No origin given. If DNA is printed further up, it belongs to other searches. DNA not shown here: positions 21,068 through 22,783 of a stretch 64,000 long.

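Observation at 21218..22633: Subtilisin-family (S8) protease encoded inside the tail gene cluster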

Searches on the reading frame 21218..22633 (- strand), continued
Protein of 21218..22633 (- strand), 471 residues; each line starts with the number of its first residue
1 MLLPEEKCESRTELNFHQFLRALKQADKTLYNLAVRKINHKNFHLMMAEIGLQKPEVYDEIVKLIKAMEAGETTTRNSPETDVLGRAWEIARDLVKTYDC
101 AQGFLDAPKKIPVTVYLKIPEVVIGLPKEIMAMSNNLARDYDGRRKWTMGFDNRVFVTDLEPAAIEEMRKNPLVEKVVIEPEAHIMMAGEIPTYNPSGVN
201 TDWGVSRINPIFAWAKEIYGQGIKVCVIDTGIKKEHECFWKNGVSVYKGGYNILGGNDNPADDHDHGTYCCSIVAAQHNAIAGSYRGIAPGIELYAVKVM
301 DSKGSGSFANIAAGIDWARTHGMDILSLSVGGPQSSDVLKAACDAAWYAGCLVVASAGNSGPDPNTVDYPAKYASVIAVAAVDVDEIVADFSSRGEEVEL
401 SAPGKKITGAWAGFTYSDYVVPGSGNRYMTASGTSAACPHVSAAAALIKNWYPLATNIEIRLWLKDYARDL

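Call 17: search_solved_structures(query=A1, max_evalue=0.00001, show_alignments=2)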
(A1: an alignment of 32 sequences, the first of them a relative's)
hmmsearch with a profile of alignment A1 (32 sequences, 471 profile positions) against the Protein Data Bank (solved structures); distinct sequences matched with E-value up to 0.00001: 204 (the best 60 are shown).
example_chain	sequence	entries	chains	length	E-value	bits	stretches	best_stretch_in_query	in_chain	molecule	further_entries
3whi_A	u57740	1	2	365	3.8e-86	293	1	122-468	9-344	Subtilisin E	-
1bh6_A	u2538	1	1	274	3.3e-83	283.3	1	199-470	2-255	SUBTILISIN DY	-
4gi3_A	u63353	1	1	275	8e-83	282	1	198-468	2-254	KerA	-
1yu6_A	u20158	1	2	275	1.1e-82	281.6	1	198-468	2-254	Subtilisin Carlsberg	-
3qtl_A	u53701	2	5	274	1.1e-82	281.6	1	199-468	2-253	Subtilisin-like serin protease | KerA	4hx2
1c3l_A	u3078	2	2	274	1.3e-82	281.4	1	199-468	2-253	SUBTILISIN-CARLSBERG | Subtilisin Carlsberg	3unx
1af4_A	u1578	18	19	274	1.4e-82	281.2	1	199-468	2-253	SUBTILISIN CARLSBERG | SUBTILISIN CARLSBERG, TYPE VIII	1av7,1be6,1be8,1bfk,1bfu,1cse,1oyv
1scn_E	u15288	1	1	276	1.5e-82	281.1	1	199-468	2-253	SUBTILISIN CARLSBERG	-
1sbi_A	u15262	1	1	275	9.2e-82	278.5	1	199-468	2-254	SUBTILISIN 8397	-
1s01_A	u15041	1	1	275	1e-81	278.3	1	199-468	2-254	Subtilisin BPN'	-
1sbh_A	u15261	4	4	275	1.3e-81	278.1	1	199-468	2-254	SUBTILISIN 8397+1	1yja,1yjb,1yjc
1sel_A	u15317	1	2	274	1.8e-81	277.6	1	199-468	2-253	SELENOSUBTILISIN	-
1avt_A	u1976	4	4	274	1.8e-81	277.6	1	199-468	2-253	SUBTILISIN CARLSBERG, TYPE VIII | KerA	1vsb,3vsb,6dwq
1aqn_A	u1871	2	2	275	4.6e-81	276.2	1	199-468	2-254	SUBTILISIN 8324 | SUBTILISIN BPN'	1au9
1ak9_A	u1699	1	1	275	5.6e-81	275.9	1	199-468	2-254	SUBTILISIN 8321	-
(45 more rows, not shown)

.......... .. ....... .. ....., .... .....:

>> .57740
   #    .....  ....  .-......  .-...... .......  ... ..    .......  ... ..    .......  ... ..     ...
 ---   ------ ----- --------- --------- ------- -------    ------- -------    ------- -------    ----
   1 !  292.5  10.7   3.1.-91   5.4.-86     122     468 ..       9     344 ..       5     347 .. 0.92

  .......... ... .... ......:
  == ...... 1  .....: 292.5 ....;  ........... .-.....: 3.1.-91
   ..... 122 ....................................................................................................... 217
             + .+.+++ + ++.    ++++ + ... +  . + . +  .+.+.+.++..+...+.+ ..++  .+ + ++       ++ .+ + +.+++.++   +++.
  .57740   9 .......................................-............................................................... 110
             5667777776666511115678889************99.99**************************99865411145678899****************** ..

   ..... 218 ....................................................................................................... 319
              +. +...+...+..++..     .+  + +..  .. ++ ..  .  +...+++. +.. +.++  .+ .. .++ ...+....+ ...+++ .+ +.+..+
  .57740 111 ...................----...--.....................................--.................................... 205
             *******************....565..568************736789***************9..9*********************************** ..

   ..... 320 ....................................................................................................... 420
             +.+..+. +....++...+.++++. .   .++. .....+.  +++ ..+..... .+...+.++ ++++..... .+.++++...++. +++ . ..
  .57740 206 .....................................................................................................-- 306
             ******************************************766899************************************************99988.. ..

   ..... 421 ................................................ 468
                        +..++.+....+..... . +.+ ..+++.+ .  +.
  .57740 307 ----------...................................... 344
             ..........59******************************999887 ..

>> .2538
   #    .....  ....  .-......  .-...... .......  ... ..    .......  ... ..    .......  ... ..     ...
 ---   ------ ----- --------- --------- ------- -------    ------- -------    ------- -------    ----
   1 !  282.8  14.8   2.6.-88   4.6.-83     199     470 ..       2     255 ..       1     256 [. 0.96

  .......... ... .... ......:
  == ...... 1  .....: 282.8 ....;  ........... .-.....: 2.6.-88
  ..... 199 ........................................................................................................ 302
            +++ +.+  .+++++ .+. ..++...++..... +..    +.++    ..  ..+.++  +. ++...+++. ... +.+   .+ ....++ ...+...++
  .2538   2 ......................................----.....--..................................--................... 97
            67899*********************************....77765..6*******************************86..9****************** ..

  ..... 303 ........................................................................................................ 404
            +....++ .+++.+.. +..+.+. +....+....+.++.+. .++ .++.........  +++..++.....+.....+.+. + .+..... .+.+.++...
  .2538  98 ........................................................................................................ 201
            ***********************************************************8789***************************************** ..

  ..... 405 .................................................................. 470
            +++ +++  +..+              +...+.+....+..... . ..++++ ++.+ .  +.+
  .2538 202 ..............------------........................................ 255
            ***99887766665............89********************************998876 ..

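Call 27: predict_structure(alignment_id=A1)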
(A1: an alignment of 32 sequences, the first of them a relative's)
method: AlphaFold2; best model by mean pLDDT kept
length: 471 residues; sequences in the alignment: 32
mean_pLDDT: 88.2   pTM: 0.74
mean pLDDT of the five models: 88.2, 85.2, 84.4, 84.1, 83.5
residues with pLDDT >= 90: 284; 70-90: 155; 50-70: 19; < 50: 13
segments of 3 or more residues with pLDDT < 50: 1-10
pLDDT, mean of each block of 10 residues (from residue 1): 39 82 95 90 87 85 94 79 91 83 71 91 85 90 83 88 93 92 61 75 85 90 97 95 94 91 94 92 88 97 87 96 96 91 95 96 93 97 90 94 93 88 89 94 96 93 84 59
secondary structure, 60 per line:
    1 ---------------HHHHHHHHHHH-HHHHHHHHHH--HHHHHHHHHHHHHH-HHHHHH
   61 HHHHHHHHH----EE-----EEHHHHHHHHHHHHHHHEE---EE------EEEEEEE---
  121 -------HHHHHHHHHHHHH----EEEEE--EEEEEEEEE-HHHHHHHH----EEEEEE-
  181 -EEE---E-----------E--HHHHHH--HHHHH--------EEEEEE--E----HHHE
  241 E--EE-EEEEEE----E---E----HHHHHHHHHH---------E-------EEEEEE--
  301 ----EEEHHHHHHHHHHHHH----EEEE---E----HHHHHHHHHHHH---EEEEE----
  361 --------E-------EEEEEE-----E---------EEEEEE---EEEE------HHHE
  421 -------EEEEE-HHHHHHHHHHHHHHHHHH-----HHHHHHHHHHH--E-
elements in order: H16-26 H28-37 H40-53 H55-69 H83-97 E111-117 H128-140 E145-149 E152-160 H162-169 E174-179 E182-184 H203-208 H211-215 E224-229 E247-252 H266-275 E293-298 E305-307 H308-320 E325-328 H337-348 E352-356 E377-382 E398-403 E407-410 E428-432 H434-451 H457-467

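Call 31: fold_search(model_id=the predicted structure, library=viral)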
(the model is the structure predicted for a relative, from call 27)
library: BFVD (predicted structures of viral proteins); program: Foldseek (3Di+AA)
matches with E <= 10: 369; with E <= 0.001: 30
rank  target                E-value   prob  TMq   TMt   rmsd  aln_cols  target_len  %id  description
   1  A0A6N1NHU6            3.3e-23  1.00  0.59  0.50  15.6       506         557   20  Peptidase inhibitor I9 [Tupanvirus deep ocean]
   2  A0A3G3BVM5            5.8e-23  1.00  0.51  0.83   2.7       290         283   31  Subtilisin DY [Bacillus phage vB_BcoS-136]
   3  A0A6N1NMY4            3.9e-22  1.00  0.58  0.56  11.9       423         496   23  Peptidase inhibitor I9 [Tupanvirus deep ocean]
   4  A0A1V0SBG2            7.1e-22  1.00  0.48  0.66   2.9       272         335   26  Subtilase family protein [Catovirus CTV1]
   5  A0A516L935            1.8e-21  1.00  0.43  0.55  16.0       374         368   24  (no name in the UniProt tables at hand)
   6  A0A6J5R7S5            8.4e-20  1.00  0.57  0.40   5.4       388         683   18  Peptidase S8/S53 domain containing protein [uncultured Caudovirales phage]
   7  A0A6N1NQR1            1.6e-19  1.00  0.56  0.60   6.0       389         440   21  Peptidase inhibitor I9 [Tupanvirus deep ocean]
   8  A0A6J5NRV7            1.1e-18  1.00  0.47  0.46   6.8       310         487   23  AprE Subtilisin-like serine proteases [uncultured Caudovirales phage]
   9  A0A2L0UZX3            1.8e-18  1.00  0.44  0.17  20.8       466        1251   20  Extracellular serine proteinase [Agrobacterium phage Atu_ph07]
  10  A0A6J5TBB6            7.5e-17  1.00  0.48  0.33   3.5       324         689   22  Peptidase S8/S53 domain containing protein [uncultured Caudovirales phage]
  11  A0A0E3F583            1.7e-15  1.00  0.45  0.32  18.1       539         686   14  Peptidase S8/S53 domain-containing protein [Synechococcus phage ACG-2014e]
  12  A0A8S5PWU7            2.6e-15  1.00  0.46  0.62   2.3       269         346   23  Peptidase [Myoviridae sp. ctWiL39]
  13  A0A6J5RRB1            4.8e-15  1.00  0.41  0.63   6.4       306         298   25  T7SS_mycosin, type VII secretion-associated serine protease mycosin [uncultured Caudovirales phage]
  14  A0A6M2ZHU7            4.8e-15  1.00  0.47  0.18   8.6       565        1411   16  Baseplate wedge subunit [Synechococcus phage S-SCSM1]
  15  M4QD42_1              1.0e-14  1.00  0.53  0.29   7.4       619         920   14  Immunoglobulin domain-containing protein [Prochlorococcus phage MED4-213]
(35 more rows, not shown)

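Call 51: get_annotated_region(hit=H1, flank=7000)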
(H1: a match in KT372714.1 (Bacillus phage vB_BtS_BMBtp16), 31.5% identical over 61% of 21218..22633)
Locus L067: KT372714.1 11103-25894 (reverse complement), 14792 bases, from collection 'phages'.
description: Bacillus phage vB_BtS_BMBtp16, complete genome.
organism: Bacillus phage vB_BtS_BMBtp16 (NCBI taxid 1701848)
taxonomy: Viruses; Duplodnaviria; Heunggongvirae; Uroviricota; Caudoviricetes
host: Bacillus thuringiensis YBT-1518; source: -; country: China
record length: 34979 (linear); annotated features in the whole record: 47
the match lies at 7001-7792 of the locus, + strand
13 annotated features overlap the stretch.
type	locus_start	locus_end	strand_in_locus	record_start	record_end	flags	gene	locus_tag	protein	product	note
CDS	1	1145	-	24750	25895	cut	-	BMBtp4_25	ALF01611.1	DNA-binding protein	-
CDS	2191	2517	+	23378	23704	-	-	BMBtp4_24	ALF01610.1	hypothetical protein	-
CDS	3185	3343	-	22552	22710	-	-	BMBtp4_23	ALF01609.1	hypothetical protein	-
CDS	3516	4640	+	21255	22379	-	-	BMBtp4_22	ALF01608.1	integrase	-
CDS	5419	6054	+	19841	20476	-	-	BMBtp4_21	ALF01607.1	hypothetical protein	-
CDS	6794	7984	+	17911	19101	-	-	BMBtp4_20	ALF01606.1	subtilase family alkaline serine protease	-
CDS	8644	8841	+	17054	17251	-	-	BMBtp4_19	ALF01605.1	hypothetical protein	-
CDS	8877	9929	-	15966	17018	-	-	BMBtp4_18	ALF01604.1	N-acetylmuramoyl-L-alanine amidase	-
CDS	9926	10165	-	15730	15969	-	-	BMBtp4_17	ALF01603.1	hypothetical protein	-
CDS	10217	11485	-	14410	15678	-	-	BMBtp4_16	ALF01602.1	hypothetical protein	-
CDS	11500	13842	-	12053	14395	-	-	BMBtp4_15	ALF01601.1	endopeptidase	-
CDS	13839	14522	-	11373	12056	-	-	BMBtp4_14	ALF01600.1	tail component protein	-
CDS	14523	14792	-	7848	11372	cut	-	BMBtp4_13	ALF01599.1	tail length tape-measure protein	-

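Call 52: get_annotated_region(hit=H4, flank=7000)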
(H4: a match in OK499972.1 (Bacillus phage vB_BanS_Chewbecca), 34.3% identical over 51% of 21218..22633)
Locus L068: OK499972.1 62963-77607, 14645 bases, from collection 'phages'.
description: Bacillus phage vB_BanS_Chewbecca, complete genome.
organism: Bacillus phage vB_BanS_Chewbecca (NCBI taxid 2894786)
taxonomy: Viruses; Duplodnaviria; Heunggongvirae; Uroviricota; Caudoviricetes; Joanripponvirinae; Tsamsavirus; Tsamsavirus chewbecca
host: Bacillus anthracis Sterne; source: soil; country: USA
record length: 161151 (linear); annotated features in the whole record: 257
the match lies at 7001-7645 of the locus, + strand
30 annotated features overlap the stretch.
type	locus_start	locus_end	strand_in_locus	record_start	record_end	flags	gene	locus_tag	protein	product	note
CDS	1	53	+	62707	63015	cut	-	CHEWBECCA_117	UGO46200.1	hypothetical protein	gp117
CDS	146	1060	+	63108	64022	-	-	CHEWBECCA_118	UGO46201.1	trimeric dUTP diphosphatase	gp118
CDS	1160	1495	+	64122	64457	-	-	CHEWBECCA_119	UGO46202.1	hypothetical protein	gp119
CDS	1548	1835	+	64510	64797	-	-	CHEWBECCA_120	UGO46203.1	hypothetical protein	gp120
CDS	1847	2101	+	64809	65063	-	-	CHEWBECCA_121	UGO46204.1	hypothetical protein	gp121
CDS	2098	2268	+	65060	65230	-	-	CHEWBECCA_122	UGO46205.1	hypothetical protein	gp122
CDS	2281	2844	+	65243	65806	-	-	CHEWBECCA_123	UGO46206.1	putative guanylate kinase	gp123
CDS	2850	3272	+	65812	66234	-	-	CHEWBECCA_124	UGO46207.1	hypothetical protein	gp124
CDS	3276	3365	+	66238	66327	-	-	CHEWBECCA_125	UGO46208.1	hypothetical protein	gp125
CDS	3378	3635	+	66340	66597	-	-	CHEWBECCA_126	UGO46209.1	hypothetical protein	gp126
CDS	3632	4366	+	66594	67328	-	-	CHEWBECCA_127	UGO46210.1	MBL fold metallo-hydrolase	gp127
CDS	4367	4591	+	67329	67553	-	-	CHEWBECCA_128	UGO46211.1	hypothetical protein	gp128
CDS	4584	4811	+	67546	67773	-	-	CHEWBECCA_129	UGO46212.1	hypothetical protein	gp129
CDS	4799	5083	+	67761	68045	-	-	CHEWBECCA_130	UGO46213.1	hypothetical protein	gp130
CDS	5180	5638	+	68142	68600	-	-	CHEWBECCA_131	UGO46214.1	hypothetical protein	gp131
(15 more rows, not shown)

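Call 53: fold_search(model_id=the predicted structure, library=pdb)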
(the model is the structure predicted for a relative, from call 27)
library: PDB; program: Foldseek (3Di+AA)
matches with E <= 10: 1001; with E <= 0.001: 334
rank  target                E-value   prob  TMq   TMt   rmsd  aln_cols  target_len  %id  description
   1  3whi_B                1.1e-34  1.00  0.64  0.83   3.3       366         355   32  Crystal structure of unautoprocessed form of IS1-inserted Pro-subtilisin E (released 2013-12-25)
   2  3whi_A                9.0e-34  1.00  0.63  0.81   3.8       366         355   32  Crystal structure of unautoprocessed form of IS1-inserted Pro-subtilisin E (released 2013-12-25)
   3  3wiv_C                1.7e-29  1.00  0.59  0.69   3.9       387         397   27  Crystal structure of Pro-S324A/D356A (released 2014-10-01)
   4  2z2z                  1.1e-28  1.00  0.58  0.69   4.9       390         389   27  Crystal structure of unautoprocessed form of Tk-subtilisin soaked by 10mM CaCl2 (released 2007-12-04)
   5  2zwp_B                1.1e-28  1.00  0.61  0.74   3.9       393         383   28  Crystal structure of Ca3 site mutant of Pro-S324A (released 2009-06-23)
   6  1y4d_E                1.3e-28  1.00  0.52  0.87   1.6       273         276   40  Crystal structure of the complex of subtilisin BPN' with chymotrypsin inhibitor 2 M59R/E60S mutant (released 2005-05-17)
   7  3wiu_C                1.5e-28  1.00  0.58  0.69   4.0       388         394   27  Crystal structure of Pro-S324A/L349A (released 2014-10-01)
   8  6dwq                  1.6e-28  1.00  0.52  0.89   1.8       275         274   39  Subtilisin serine protease modified with the protease inhibitor cyanobenzylsulfonylfluoride (released 2019-07-03)
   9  2sni_E                3.9e-28  1.00  0.52  0.88   1.6       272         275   39  STRUCTURAL COMPARISON OF TWO SERINE PROTEINASE-PROTEIN INHIBITOR COMPLEXES. EGLIN-C-SUBTILISIN CARLSBERG AND CI-2-SUBT (released 1988-09-07)
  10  3qtl_A                3.9e-28  1.00  0.52  0.89   1.7       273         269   40  Structural Basis for Dual-inhibition Mechanism of a Non-classical Kazal-type Serine Protease Inhibitor from Horseshoe  (released 2011-06-01)
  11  1v5i_A                3.9e-28  1.00  0.51  0.87   1.7       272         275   39  Crystal structure of serine protease inhibitor POIA1 in complex with subtilisin BPN' (released 2005-03-08)
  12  3afg_B                4.6e-28  1.00  0.56  0.53   6.9       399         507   26  Crystal structure of ProN-Tk-SP from Thermococcus kodakaraensis (released 2010-08-04)
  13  4jp8                  4.9e-28  1.00  0.58  0.69   4.9       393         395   27  Crystal structure of Pro-F17H/S324A (released 2014-01-29)
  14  1sel_A                5.9e-28  1.00  0.50  0.86   1.7       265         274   39  CRYSTAL STRUCTURE OF SELENOSUBTILISIN AT 2.0-ANGSTROMS RESOLUTION (released 1993-10-31)
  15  1ubn                  6.3e-28  1.00  0.51  0.87   1.6       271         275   39  SELENOSUBTILISIN BPN (released 1999-06-08)
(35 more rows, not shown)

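Call 78: search_protein_families(library=pfam, proteins=[P0060], max_evalue=0.001)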
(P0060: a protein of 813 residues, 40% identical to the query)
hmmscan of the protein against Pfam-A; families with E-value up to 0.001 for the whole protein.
P0060 (813 aa): 3 families
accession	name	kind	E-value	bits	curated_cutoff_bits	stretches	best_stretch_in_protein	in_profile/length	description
PF00082.27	Peptidase_S8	-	2.1e-43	149.2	21.8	2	224-415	1-221/288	Subtilase family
PF14890.11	Intein_splicing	-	7.5e-21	75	35.8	1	455-776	11-155/155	Intein splicing domain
PF14528.11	LAGLIDADG_3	-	1.7e-05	25.4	22.5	0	645-691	3-51/82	LAGLIDADG-like domain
